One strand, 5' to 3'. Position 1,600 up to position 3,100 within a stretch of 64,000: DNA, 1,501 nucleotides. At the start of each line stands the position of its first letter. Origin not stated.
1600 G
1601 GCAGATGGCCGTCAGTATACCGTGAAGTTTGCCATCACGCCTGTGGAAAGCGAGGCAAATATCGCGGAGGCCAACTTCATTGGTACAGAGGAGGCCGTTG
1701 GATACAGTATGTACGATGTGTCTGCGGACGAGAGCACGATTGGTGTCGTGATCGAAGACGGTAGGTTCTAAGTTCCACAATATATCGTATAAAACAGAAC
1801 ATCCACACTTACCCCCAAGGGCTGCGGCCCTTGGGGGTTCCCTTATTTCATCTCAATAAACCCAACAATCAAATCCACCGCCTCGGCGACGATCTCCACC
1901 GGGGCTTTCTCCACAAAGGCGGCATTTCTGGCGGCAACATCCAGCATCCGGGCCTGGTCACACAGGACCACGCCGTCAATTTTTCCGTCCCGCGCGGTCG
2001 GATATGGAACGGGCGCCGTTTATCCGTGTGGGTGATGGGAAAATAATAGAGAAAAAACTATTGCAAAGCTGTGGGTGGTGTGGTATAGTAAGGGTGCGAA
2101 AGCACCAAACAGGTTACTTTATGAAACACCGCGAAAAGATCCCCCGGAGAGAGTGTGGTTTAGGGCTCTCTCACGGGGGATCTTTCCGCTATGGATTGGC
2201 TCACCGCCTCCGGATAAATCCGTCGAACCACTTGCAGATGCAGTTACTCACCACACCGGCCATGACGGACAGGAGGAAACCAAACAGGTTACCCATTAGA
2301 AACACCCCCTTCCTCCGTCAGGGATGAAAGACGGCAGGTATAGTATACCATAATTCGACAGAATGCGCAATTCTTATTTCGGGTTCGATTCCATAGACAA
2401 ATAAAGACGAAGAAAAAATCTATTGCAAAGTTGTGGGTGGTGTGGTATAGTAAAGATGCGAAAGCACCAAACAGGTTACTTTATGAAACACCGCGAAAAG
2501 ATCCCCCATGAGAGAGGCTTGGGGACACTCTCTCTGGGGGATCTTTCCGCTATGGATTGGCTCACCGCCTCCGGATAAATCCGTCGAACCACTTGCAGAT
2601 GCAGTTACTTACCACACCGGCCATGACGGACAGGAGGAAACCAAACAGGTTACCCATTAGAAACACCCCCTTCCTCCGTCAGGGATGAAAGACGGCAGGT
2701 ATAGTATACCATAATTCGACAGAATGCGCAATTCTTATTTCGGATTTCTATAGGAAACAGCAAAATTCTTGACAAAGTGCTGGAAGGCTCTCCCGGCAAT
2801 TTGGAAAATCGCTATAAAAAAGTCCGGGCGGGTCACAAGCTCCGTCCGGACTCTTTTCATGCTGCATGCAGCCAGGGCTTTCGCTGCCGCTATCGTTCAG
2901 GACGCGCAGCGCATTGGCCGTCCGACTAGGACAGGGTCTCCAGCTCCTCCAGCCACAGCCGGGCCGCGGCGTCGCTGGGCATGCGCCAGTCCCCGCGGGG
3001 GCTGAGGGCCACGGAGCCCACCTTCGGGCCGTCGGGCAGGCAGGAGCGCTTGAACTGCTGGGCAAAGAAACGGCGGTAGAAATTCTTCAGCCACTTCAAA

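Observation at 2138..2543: Compensatory base changes in the shared terminator hairpin between the two module copies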

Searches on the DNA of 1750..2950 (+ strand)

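Call 6: search_rna_families(source=window, start=1750, end=2950, threshold=evalue, max_evalue=10)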
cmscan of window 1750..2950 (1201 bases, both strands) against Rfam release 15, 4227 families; matches with E-value up to 10: 9.
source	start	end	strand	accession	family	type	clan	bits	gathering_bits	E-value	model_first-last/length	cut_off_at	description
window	2508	2703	-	RF02442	SpF66_sRNA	Gene; sRNA;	-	24.7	42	0.0016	1-239/239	no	Streptococcus sRNA SpF66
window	2118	2342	-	RF02442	SpF66_sRNA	Gene; sRNA;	-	20.1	42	0.027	1-239/239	no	Streptococcus sRNA SpF66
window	2493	2550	-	RF04299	MIR814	Gene; miRNA;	-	20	90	1.2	1-83/83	no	MIR814 microRNA precursor family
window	2757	2860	+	RF00514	His_leader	Cis-reg; leader;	-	18.5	49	2.9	1-126/126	no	Histidine operon leader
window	2492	2551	+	RF03360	mir-3156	Gene; miRNA;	-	18.1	76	2.1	1-77/77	no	mir-3156 microRNA precursor family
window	2769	2863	+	RF00558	L20_leader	Cis-reg; leader;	-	17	58.7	2.5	1-127/127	no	Ribosomal protein L20 leader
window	1789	1838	+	RF01416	NrrF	Gene; antisense;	-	13.9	60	7.4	102-160/160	no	NrrF RNA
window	2762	2856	+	RF02770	Ysr224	Gene; sRNA;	-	13.5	70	8.5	1-107/107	no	Yersinia sRNA 224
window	1792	1837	+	RF01822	RsaJ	Gene; sRNA;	-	12.6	100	3.7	232-287/287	no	RNA Staph. aureus A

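Call 11: search_dna_similar(query=window:2040-2400:+, collection=phages, mode=distant, max_evalue=0.01)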
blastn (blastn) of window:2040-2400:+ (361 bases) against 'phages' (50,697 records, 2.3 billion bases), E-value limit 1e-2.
No match.

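Call 12: search_dna_similar(query=window:2040-2400:+, collection=plasmids, mode=distant, max_evalue=0.01)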
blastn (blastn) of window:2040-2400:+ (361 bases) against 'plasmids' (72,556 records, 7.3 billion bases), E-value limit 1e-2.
No match.

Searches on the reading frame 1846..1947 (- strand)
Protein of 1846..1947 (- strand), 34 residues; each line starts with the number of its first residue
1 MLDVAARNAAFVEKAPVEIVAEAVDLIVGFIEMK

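Call 30: find_encoding_contigs(protein=window:1846-1947:-, flank=2500, max_places=10)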
Protein seq(34 aa) (34 aa): 24 contigs read that carry it; 10 places shown.
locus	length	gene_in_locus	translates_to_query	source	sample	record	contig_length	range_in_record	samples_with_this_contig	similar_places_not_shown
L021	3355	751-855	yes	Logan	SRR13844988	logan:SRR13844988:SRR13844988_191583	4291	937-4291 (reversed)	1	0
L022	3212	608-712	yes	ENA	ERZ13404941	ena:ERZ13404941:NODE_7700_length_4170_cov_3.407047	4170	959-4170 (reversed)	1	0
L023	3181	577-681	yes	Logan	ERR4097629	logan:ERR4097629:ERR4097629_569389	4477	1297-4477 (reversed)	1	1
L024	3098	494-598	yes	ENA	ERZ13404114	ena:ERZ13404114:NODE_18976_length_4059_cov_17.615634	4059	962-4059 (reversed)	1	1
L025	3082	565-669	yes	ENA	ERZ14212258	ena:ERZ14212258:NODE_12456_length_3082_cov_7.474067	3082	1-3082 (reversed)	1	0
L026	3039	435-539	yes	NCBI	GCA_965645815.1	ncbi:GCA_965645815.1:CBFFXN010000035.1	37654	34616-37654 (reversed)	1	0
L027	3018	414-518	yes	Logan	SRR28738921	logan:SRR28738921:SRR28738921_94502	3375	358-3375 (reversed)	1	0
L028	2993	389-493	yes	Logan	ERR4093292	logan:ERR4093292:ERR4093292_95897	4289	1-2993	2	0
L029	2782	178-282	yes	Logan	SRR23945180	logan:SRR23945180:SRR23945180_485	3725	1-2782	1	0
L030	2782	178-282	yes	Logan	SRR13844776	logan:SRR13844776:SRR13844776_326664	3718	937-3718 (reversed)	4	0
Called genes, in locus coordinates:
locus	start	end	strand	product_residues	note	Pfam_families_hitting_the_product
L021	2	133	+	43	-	?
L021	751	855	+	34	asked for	-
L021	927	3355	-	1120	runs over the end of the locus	?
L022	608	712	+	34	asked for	-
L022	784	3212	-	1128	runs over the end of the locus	?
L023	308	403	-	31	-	-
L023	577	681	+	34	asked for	-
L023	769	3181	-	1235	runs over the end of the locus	?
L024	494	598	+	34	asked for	-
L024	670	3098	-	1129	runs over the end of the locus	?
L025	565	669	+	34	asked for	-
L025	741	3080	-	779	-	?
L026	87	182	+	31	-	-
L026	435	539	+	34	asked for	-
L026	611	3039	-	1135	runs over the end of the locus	-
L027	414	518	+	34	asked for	-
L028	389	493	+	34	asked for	-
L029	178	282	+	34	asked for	-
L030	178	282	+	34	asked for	-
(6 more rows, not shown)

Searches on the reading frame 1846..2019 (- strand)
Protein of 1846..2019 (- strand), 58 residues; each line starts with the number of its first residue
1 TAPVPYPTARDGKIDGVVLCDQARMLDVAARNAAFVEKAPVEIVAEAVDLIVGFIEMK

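Call 68: search_protein_families(library=pfam, proteins=[window:1846-2019:-], max_evalue=1)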
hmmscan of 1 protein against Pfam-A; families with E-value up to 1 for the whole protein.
seq(58 aa): 1 family
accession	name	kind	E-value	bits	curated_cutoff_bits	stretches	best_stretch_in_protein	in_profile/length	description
PF02452.23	PemK_toxin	-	0.0068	17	23.1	1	11-47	66-101/109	PemK-like, MazF-like toxin of type II toxin-antitoxin system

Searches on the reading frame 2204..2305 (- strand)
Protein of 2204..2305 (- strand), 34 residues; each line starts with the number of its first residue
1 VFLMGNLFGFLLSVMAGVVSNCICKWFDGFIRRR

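Call 7: search_protein_families(library=pfam, proteins=[window:2204-2296:-], max_evalue=10)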
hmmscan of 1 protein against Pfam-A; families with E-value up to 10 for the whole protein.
seq(31 aa): 0 families

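Call 8: search_protein_families(library=ncbifam, proteins=[window:2204-2296:-], max_evalue=10)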
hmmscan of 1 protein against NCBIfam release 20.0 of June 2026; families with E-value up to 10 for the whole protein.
seq(31 aa): 1 family
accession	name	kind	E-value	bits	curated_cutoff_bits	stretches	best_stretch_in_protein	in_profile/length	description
NF047374.1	CD_typeI_toxin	equivalog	0.011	16.1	60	1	6-22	3-23/51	type I toxin-antitoxin system toxin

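Call 17: find_encoding_contigs(protein=window:2204-2296:-, flank=3000, max_places=10)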
Protein seq(31 aa) (31 aa): 6 contigs read that carry it; 5 places shown.
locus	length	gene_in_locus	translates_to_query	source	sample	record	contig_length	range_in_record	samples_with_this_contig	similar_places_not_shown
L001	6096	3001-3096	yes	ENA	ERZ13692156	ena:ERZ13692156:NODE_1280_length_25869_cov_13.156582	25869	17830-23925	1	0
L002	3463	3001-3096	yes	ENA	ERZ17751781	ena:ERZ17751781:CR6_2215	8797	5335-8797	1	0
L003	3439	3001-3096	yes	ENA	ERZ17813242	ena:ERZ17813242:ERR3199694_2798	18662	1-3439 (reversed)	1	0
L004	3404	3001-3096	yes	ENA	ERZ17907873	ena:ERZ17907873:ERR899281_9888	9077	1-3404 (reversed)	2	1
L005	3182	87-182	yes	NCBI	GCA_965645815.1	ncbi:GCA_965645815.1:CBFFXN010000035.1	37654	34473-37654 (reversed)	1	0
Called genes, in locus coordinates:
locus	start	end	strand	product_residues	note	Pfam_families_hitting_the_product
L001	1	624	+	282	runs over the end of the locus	PF02645:DegV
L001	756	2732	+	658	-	PF00795:CN_hydrolase, PF02540:NAD_synthase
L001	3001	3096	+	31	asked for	-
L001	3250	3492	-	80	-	-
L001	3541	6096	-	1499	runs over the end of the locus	?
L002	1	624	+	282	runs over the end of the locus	PF02645:DegV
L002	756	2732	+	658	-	PF00795:CN_hydrolase, PF02540:NAD_synthase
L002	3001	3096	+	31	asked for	-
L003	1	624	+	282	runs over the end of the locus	PF02645:DegV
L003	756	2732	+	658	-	PF00795:CN_hydrolase, PF02540:NAD_synthase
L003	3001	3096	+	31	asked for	-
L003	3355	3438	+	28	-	?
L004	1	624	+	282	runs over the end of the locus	PF02645:DegV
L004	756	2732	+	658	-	PF00795:CN_hydrolase, PF02540:NAD_synthase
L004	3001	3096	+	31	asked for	-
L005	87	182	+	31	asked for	-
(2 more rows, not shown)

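Call 18: find_encoding_contigs(protein=window:2204-2305:-, flank=3000, max_places=10)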
Protein seq(34 aa) (34 aa): no gene with exactly this product is on record in the collection.

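Call 34: search_protein_families(library=ncbifam, alignment_id=A2, max_evalue=1)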
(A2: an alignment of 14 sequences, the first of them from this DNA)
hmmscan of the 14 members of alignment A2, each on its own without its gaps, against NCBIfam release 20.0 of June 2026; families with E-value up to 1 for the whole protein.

A. member 1, seq(31 aa): 1 family
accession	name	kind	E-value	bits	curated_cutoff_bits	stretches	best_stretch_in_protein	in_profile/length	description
NF047374.1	CD_typeI_toxin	equivalog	0.011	16.1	60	1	6-22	3-23/51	type I toxin-antitoxin system toxin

B. families by the number of members that match (of 14 scanned): 10 families
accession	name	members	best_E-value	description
NF047374.1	CD_typeI_toxin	11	0.0015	type I toxin-antitoxin system toxin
TIGR03510.1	XapX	3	0.029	XapX domain-containing protein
NF007332.0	PRK09821.1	2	0.028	GntP family transporter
NF033608.1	type_I_tox_Fst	1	0.016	type I toxin-antitoxin system Fst family toxin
NF033492.1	podovir_small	1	0.018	putative phage replication protein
NF041554.1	SA1362_fam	1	0.021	SA1362 family protein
NF040686.1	TcpD_dom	1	0.074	TcpD family membrane protein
NF002826.0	PRK03001.1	1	0.087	zinc metalloprotease HtpX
NF003965.0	PRK05457.1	1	0.19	protease HtpX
NF047378.1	photo_II_Psb35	1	0.2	photosystem II assembly protein Psb35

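Call 35: search_protein_families(library=pfam, alignment_id=A2, max_evalue=1)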
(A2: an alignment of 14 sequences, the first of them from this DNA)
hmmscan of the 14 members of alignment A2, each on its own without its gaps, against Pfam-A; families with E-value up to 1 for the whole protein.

A. member 1, seq(31 aa): 0 families

B. families by the number of members that match (of 14 scanned): 11 families
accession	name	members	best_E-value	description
PF09926.15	DUF2158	12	0.0036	Uncharacterized small protein (DUF2158)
PF16083.10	Phage_holin_3_3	8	0.00025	LydA holin phage, holin superfamily III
PF18422.6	TNFR_16_TM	7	2e-05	Tumor necrosis factor receptor member 16 trans-membrane domain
PF13940.11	Ldr_toxin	4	0.0081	Toxin Ldr, type I toxin-antitoxin system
PF12822.12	ECF_trnsprt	3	0.012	ECF transporter, substrate-specific component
PF12821.13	ThrE_2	1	0.023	Threonine/Serine exporter, ThrE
PF15050.11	SCIMP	1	0.026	SCIMP protein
PF23489.1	V-ATPase_su_f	1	0.041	V-type proton ATPase subunit f-like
PF13220.11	DUF4028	1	0.062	Protein of unknown function (DUF4028)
PF09835.14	DUF2062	1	0.068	Uncharacterized protein conserved in bacteria (DUF2062)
PF01102.23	Glycophorin_A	1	0.17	Glycophorin A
